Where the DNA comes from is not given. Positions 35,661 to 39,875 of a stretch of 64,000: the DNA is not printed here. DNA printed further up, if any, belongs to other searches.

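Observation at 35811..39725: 1304-aa secreted protein with an unusual domain combination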

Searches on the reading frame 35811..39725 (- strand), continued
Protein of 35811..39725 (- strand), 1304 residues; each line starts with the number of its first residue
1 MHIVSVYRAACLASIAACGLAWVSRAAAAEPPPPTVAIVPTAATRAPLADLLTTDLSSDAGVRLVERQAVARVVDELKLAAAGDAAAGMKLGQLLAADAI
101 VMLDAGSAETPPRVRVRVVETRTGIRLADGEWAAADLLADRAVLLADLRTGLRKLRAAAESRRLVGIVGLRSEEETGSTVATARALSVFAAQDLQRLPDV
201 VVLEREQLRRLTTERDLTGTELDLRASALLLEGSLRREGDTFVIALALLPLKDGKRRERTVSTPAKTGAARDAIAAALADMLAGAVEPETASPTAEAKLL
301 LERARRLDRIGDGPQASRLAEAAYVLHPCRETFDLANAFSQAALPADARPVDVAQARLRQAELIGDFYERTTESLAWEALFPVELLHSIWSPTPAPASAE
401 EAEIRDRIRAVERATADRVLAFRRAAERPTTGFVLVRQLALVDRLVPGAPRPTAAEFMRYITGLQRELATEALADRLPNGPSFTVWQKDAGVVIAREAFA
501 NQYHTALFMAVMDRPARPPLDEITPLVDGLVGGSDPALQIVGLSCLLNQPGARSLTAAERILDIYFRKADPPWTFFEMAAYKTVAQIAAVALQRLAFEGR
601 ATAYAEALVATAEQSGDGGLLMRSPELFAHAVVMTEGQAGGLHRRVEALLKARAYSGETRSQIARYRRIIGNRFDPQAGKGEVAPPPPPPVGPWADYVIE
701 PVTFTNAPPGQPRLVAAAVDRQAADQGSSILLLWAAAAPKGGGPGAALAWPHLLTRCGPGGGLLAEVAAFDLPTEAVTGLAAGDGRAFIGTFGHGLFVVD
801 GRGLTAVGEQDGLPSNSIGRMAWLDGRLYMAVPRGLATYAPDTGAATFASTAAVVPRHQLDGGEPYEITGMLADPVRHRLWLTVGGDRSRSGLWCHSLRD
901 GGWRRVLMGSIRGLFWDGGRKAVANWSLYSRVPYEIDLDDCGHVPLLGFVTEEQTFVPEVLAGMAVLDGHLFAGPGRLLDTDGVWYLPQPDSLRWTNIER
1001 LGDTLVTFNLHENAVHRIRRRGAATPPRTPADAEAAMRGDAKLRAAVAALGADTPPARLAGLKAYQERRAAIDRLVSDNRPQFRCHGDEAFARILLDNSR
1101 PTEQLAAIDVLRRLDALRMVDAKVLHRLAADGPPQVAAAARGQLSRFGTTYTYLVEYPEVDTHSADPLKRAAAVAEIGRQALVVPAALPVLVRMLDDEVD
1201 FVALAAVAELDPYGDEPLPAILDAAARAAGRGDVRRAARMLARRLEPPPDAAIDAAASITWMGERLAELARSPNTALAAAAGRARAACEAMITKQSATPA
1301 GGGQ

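Call 47: search_solved_structures(query=A5, max_evalue=10, show_alignments=3)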
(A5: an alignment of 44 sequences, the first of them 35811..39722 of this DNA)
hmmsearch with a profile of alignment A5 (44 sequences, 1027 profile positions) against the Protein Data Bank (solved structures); distinct sequences matched with E-value up to 10: 22.
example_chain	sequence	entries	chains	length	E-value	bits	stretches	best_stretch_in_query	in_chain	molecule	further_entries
3ott_A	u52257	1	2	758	5e-07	31.2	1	769-944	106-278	Two-component system sensor histidine kinase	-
3va6_A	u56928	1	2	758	5e-07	31.2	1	769-944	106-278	Two-component system sensor histidine kinase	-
4a2l_A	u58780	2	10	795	9.1e-05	23.7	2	773-841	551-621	TWO-COMPONENT SYSTEM SENSOR HISTIDINE KINASE/RESPONSE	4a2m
9k7u_A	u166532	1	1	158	0.00019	22.7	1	545-666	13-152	Heter-Zn2-HEHE-22A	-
8cia_B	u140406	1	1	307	0.011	16.8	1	890-996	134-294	Kelch like family member 20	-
8pjv_A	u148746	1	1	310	0.013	16.6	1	891-995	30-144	SAKe6DR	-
8cia_A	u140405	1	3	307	0.016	16.3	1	890-989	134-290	Kelch-like protein 20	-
8cia_E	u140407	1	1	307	0.019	16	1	890-988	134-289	Kelch like family member 20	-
8pjz_A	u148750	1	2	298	0.037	15.1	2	891-995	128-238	SAKe6EEtal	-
5jsb_B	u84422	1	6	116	0.046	14.7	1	461-548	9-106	Mcl-1 inhibitor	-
6gy5_A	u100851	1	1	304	0.067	14.2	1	890-996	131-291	Kelch-like protein 20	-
5yq4_A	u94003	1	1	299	0.071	14.1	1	890-990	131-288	Kelch-like protein 20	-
8pjt_A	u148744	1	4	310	0.089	13.8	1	891-908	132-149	SAKe6DEref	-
6g7w_A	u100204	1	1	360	0.16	12.9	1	911-985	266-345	NHL repeat-containing protein 2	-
6egc_A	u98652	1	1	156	0.21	12.6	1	463-571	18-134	SC_2L4HC2_23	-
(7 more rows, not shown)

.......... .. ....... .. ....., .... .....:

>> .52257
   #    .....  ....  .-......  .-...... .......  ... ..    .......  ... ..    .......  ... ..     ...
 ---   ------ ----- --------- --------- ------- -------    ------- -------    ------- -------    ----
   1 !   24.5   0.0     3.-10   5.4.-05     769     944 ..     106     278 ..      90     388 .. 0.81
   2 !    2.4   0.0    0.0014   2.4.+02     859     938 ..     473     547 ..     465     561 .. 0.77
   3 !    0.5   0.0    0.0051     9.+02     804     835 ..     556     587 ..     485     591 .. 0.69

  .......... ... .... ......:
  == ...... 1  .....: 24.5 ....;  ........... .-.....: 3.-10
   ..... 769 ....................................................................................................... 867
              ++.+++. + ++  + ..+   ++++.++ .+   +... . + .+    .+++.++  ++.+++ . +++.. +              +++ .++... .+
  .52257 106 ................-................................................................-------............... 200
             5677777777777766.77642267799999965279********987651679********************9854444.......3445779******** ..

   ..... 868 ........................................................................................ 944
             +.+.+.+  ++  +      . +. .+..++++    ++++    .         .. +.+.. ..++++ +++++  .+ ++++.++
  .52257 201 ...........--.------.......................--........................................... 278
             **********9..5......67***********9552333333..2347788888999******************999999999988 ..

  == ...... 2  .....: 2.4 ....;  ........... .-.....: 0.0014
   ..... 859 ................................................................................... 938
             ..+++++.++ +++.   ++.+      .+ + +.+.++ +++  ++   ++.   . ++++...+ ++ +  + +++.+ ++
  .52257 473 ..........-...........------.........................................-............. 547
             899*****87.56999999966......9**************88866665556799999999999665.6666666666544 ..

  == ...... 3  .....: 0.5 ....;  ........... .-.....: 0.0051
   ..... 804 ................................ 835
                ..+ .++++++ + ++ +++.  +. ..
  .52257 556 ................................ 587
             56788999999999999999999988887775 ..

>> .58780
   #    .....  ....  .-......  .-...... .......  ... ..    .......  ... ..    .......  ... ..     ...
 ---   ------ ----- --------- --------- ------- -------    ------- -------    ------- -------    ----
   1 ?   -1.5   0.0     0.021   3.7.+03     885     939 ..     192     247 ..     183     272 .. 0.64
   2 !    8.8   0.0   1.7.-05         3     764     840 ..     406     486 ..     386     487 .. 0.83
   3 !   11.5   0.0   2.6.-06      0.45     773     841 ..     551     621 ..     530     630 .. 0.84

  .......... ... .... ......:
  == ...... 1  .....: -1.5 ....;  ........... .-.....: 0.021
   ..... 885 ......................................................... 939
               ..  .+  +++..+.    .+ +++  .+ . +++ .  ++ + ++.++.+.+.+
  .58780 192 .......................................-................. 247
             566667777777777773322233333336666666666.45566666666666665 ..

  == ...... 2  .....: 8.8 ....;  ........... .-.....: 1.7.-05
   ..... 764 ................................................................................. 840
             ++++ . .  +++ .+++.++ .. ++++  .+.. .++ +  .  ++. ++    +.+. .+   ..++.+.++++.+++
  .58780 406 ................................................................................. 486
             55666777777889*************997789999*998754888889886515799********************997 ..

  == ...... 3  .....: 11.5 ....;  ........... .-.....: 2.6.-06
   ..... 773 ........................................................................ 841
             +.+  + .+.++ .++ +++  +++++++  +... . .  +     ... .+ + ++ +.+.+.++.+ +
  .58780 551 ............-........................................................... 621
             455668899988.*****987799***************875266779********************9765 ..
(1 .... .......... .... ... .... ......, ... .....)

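Call 55: find_encoding_contigs(protein=P0165, flank=10000, max_places=4)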
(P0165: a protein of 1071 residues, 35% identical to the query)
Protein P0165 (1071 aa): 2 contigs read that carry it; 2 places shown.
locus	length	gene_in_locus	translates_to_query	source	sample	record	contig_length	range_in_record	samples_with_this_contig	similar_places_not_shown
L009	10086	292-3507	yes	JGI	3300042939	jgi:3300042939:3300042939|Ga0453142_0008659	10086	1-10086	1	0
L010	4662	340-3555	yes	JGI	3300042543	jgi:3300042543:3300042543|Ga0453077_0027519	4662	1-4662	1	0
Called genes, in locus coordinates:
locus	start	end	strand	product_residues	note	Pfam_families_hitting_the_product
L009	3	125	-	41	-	?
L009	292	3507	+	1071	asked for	PF03783:CsgG (weak)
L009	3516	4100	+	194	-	PF04542:Sigma70_r2, PF08281:Sigma70_r4_2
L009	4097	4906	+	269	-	-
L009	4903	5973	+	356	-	-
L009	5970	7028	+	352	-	PF03783:CsgG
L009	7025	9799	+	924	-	-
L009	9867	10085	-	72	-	?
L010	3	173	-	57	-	?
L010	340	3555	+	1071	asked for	PF03783:CsgG (weak)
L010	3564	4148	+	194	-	PF04542:Sigma70_r2, PF08281:Sigma70_r4_2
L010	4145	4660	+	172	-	?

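Call 56: find_encoding_contigs(protein=P0005, flank=10000, max_places=3)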
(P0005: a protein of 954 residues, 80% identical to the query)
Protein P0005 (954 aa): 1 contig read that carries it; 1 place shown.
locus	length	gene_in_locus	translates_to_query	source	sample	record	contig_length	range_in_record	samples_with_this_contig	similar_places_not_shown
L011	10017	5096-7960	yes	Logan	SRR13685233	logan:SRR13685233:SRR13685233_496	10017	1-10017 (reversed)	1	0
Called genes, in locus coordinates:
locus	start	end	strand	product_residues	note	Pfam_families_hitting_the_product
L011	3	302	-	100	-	?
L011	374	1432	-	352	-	PF03783:CsgG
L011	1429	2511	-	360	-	-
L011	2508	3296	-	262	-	-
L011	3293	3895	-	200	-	PF04542:Sigma70_r2, PF08281:Sigma70_r4_2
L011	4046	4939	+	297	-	PF03783:CsgG (weak)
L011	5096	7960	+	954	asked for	-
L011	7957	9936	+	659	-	-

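Call 95: search_protein_families(library=pfam, proteins=[L009:7025-9796:+], max_evalue=0.01)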
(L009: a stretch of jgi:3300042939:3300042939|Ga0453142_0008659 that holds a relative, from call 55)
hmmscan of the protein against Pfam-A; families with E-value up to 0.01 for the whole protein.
L009:7025-9796:+ (924 aa): 0 families
